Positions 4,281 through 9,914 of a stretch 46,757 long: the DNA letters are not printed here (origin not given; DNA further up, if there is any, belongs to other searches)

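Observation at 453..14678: Co-directional four-gene locus: TIR-NTPase, FHA-NTPase-GAF-PP2C, then two giant domain-less proteins, a candidate undescribed conflict/signalling system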

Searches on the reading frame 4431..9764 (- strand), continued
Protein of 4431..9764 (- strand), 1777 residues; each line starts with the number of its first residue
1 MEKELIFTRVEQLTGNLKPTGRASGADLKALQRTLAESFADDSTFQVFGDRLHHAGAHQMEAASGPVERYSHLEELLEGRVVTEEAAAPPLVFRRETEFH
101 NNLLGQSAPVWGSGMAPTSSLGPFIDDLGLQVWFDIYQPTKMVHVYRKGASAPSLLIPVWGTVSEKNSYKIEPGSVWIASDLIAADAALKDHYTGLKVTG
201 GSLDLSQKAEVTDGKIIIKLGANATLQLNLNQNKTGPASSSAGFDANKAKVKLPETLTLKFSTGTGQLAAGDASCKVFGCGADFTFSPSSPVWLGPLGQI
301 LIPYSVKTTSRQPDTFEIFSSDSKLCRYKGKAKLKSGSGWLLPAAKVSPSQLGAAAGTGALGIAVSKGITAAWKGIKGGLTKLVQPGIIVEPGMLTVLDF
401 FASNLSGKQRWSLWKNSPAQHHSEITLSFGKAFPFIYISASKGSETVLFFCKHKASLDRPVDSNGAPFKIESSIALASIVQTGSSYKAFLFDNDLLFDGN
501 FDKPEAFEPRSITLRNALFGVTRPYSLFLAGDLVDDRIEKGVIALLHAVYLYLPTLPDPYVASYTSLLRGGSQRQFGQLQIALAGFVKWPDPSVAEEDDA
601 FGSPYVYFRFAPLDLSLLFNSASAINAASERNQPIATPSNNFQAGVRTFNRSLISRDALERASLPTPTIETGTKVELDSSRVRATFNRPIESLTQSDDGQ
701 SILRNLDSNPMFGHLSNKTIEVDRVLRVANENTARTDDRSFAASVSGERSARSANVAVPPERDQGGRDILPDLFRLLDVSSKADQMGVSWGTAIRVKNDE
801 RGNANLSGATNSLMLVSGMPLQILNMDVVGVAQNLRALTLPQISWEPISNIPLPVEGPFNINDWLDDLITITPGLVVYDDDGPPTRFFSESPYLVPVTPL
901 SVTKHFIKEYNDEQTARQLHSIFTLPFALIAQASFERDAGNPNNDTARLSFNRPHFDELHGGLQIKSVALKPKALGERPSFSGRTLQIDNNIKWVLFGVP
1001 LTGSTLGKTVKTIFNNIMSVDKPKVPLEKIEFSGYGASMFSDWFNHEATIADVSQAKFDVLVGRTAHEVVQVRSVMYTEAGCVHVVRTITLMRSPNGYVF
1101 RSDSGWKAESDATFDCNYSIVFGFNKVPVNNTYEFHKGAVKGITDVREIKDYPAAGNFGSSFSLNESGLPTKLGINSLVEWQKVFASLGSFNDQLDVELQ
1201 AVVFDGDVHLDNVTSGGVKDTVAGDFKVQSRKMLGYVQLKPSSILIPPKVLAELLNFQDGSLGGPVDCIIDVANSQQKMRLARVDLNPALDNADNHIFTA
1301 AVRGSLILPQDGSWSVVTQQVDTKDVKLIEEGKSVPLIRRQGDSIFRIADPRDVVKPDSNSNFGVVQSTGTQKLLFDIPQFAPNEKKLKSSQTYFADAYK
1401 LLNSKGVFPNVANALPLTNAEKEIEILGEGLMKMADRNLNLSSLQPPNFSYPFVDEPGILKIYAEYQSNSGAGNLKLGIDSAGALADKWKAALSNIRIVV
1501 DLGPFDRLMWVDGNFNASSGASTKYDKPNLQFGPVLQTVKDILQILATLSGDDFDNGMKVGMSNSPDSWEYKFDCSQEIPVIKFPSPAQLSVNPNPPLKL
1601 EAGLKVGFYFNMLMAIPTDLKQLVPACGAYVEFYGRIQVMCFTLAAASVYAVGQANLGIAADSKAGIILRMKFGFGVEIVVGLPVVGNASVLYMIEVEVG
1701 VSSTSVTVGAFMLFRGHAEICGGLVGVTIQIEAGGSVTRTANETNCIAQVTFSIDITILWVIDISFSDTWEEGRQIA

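Call 18: search_solved_structures(query=A1, max_evalue=10)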
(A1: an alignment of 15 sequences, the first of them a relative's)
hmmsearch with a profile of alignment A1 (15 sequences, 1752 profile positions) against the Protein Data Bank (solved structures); distinct sequences matched with E-value up to 10: 0.

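Call 65: search_protein_families(library=pfam, proteins=[L001:364-1602:+], max_evalue=0.01)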
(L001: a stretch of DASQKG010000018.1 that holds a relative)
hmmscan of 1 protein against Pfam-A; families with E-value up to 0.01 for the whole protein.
L001:364-1602:+ (413 aa): 1 family
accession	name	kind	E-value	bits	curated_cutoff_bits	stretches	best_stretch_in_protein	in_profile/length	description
PF10137.14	CAP12-PCTIR_TIR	-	1.7e-26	93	24.7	1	13-133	1-117/119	CAP12/Pycsar effector protein, TIR domain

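Call 66: search_protein_families(library=padloc, proteins=[L001:364-1602:+], max_evalue=0.01)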
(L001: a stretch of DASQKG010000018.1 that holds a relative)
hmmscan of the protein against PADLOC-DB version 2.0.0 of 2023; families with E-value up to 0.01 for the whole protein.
L001:364-1602:+ (413 aa): 9 families
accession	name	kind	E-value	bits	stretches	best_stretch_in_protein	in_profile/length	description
PDLC00731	Effector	-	1.8e-42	143.4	1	6-164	149-304/306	TIR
PDLC00732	Effector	-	5.2e-40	135.2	1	3-164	142-300/301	TIR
PDLC00729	Effector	-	3.5e-31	106.8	1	12-190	4-168/310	TIR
PDLC02371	PycTIR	-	3.3e-29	100.2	1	8-162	148-286/288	-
PDLC05005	PDC-S35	-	1.3e-12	46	1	65-134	168-237/264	-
PDLC05007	PDC-S35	-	6.8e-10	37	1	60-134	178-252/278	-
PDLC05006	PDC-S35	-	1e-09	36.1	1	61-133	129-204/231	-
PDLC05004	PDC-S35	-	1.2e-09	36.2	1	67-134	171-239/265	-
PDLC05003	PDC-S35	-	1.7e-08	32.4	1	60-133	139-213/245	-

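Call 72: search_protein_families(library=pfam, alignment_id=A9, max_evalue=0.00001)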
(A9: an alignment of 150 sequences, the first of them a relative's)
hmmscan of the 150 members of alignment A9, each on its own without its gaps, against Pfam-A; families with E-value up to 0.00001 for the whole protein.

A. member 1, L001:364-1602:+ (413 aa): 1 family
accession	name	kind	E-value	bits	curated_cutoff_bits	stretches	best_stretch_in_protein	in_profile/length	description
PF10137.14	CAP12-PCTIR_TIR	-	1.7e-26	93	24.7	1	13-133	1-117/119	CAP12/Pycsar effector protein, TIR domain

B. families by the number of members that match (of 150 scanned): 147 families (the first 25 are shown)
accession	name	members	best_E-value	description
PF07992.20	Pyr_redox_2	3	4.6e-46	Pyridine nucleotide-disulphide oxidoreductase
PF13450.12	NAD_binding_8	3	1.8e-16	NAD(P)-binding Rossmann-like domain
PF00070.33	Pyr_redox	3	5.1e-14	Pyridine nucleotide-disulphide oxidoreductase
PF00224.27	PK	2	1.7e-114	Pyruvate kinase, barrel domain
PF00248.27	Aldo_ket_red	2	1.6e-75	Aldo/keto reductase family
PF02129.25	Peptidase_S15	2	5.1e-52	X-Pro dipeptidyl-peptidase (S15 family)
PF01593.30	Amino_oxidase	2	2.9e-36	Flavin containing amine oxidoreductase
PF01734.28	Patatin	2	6.1e-29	Patatin-like phospholipase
PF08530.16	PepX_C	2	1.4e-28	X-Pro dipeptidyl-peptidase C-terminal non-catalytic domain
PF02887.21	PK_C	2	1.6e-28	Pyruvate kinase, alpha/beta domain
PF00072.30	Response_reg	2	1e-24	Response regulator receiver domain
PF13568.12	OMP_b-brl_2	2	3.7e-21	Outer membrane protein beta-barrel domain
PF13738.12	Pyr_redox_3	2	5.4e-19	Pyridine nucleotide-disulphide oxidoreductase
PF01266.30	DAO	2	5.4e-14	FAD dependent oxidoreductase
PF07995.17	GSDH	2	3.2e-13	Glucose / Sorbosone dehydrogenase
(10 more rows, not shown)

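Call 76: find_encoding_contigs(protein=P0115, flank=10000, max_places=3)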
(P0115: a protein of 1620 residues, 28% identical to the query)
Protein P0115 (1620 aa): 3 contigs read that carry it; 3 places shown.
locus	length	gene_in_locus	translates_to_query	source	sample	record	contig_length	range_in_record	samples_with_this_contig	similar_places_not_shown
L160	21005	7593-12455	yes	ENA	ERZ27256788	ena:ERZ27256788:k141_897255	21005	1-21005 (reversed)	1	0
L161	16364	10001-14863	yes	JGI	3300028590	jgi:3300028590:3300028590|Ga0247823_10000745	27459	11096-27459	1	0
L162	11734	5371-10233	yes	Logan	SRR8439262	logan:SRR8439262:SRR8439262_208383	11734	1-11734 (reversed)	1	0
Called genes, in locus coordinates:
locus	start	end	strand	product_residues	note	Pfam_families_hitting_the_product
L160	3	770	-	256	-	?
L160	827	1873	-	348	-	PF09084:NMT1 (faint)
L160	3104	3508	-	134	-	-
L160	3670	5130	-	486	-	PF20308:TPR-S (weak)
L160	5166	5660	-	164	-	PF20301:pNTSase1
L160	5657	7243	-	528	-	PF08937:ThsB_TIR, PF13676:TIR_2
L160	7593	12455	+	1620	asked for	-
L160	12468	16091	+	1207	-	-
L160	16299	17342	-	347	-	PF00022:Actin (faint), PF06723:MreB_Mbl, PF00012:HSP70, PF14450:FtsA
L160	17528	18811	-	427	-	PF25023:TEN_YD-shell (faint), PF05593:RHS_repeat (weak)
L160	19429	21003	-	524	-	?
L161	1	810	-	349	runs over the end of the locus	PF09084:NMT1 (faint)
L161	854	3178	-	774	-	PF07715:Plug, PF00593:TonB_dep_Rec_b-barrel, PF14905:OMP_b-brl_3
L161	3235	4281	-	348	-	PF09084:NMT1 (faint)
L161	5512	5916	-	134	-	-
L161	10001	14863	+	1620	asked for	-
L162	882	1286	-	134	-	-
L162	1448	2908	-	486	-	PF20308:TPR-S (weak)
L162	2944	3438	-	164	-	PF20301:pNTSase1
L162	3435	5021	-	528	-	PF08937:ThsB_TIR, PF13676:TIR_2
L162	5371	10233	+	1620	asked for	-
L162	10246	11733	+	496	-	?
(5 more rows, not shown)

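Call 77: find_encoding_contigs(protein=P0114, flank=10000, max_places=3)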
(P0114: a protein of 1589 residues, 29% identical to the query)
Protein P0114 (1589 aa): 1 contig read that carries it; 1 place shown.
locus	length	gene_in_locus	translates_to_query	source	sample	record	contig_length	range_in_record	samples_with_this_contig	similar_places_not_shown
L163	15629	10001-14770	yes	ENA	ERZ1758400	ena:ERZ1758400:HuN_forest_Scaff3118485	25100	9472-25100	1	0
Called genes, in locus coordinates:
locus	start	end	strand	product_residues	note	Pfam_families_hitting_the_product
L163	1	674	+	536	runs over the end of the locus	-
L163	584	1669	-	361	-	PF04055:Radical_SAM, PF13186:SPASM (weak)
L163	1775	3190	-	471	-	PF14052:Caps_assemb_Wzi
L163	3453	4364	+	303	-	-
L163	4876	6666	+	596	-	PF09037:Sulphotransf, PF13469:Sulfotransfer_3, PF13621:Cupin_8, PF08007:JmjC_2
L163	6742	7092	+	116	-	-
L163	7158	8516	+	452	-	-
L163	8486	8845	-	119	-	-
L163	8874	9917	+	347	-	-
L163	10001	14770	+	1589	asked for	-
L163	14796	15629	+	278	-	?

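Call 79: search_protein_families(library=padloc, alignment_id=A9, max_evalue=1e-8)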
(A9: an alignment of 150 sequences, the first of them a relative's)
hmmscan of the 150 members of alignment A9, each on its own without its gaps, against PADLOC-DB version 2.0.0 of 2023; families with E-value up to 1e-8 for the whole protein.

A. member 1, L001:364-1602:+ (413 aa): 8 families
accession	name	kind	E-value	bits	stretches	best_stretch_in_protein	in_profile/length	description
PDLC00731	Effector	-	1.8e-42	143.4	1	6-164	149-304/306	TIR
PDLC00732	Effector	-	5.2e-40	135.2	1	3-164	142-300/301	TIR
PDLC00729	Effector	-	3.5e-31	106.8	1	12-190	4-168/310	TIR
PDLC02371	PycTIR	-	3.3e-29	100.2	1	8-162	148-286/288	-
PDLC05005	PDC-S35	-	1.3e-12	46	1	65-134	168-237/264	-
PDLC05007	PDC-S35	-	6.8e-10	37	1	60-134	178-252/278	-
PDLC05006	PDC-S35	-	1e-09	36.1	1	61-133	129-204/231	-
PDLC05004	PDC-S35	-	1.2e-09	36.2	1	67-134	171-239/265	-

B. families by the number of members that match (of 150 scanned): 59 families (the first 25 are shown)
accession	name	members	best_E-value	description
PDLC04134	mad2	2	9.2e-14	mads_2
PDLC01086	C3a186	2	4.9e-13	"C-3?,4? desaturase"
PDLC00337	PtuB1|PtuB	1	6.5e-74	Unknown function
PDLC02214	QatC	1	3.9e-48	-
PDLC03021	MTase_I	1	1.1e-47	Type I methyltransferase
PDLC02203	MzaA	1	2.3e-46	-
PDLC00758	Effector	1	3.2e-46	Phospholipase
PDLC00731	Effector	1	1.8e-42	TIR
PDLC00732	Effector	1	5.2e-40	TIR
PDLC00757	Effector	1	4.7e-35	Phospholipase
PDLC03025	MTase_I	1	8.4e-35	Type I methyltransferase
PDLC02196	IetA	1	1e-33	-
PDLC00729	Effector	1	3.5e-31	TIR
PDLC04135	mad3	1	3e-30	mads_3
PDLC02371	PycTIR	1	3.3e-29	-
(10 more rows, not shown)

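Call 90: search_dna_similar(query=window:4434-9764:-, collection=plasmids, mode=protein, max_rows=15)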
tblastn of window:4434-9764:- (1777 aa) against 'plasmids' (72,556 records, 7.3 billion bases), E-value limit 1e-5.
Records with a match: 4; places in all: 4; records where one place covers at least 80% of the query: 1.
Best place of each record, by identity: <60% 4.
By first word of the organism name: Candidatus 1; Microvirga 1; Bacillus 1; Tistrella 1.
By predicted mobility (MOB-suite, as given by PLSDB): non-mobilizable 4.
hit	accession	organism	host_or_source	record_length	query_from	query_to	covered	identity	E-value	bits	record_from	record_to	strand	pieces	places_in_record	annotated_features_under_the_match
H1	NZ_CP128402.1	Candidatus Chlorohelix allophototropha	Single colony of Candidatus Chlorohelix ...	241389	12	1776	99%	28.9%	4e-170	583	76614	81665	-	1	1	hypothetical protein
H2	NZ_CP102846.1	Microvirga terrae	soil,soil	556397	92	1608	69%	28.7%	1e-81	411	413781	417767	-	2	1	hypothetical protein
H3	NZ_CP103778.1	Bacillus toyonensis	cell culture,Commercial plant nursery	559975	121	1565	70%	27.8%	3e-54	320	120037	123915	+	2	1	hypothetical protein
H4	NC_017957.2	Tistrella mobilis KA081020-065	-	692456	114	1314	57%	25.9%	1e-37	225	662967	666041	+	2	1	hypothetical protein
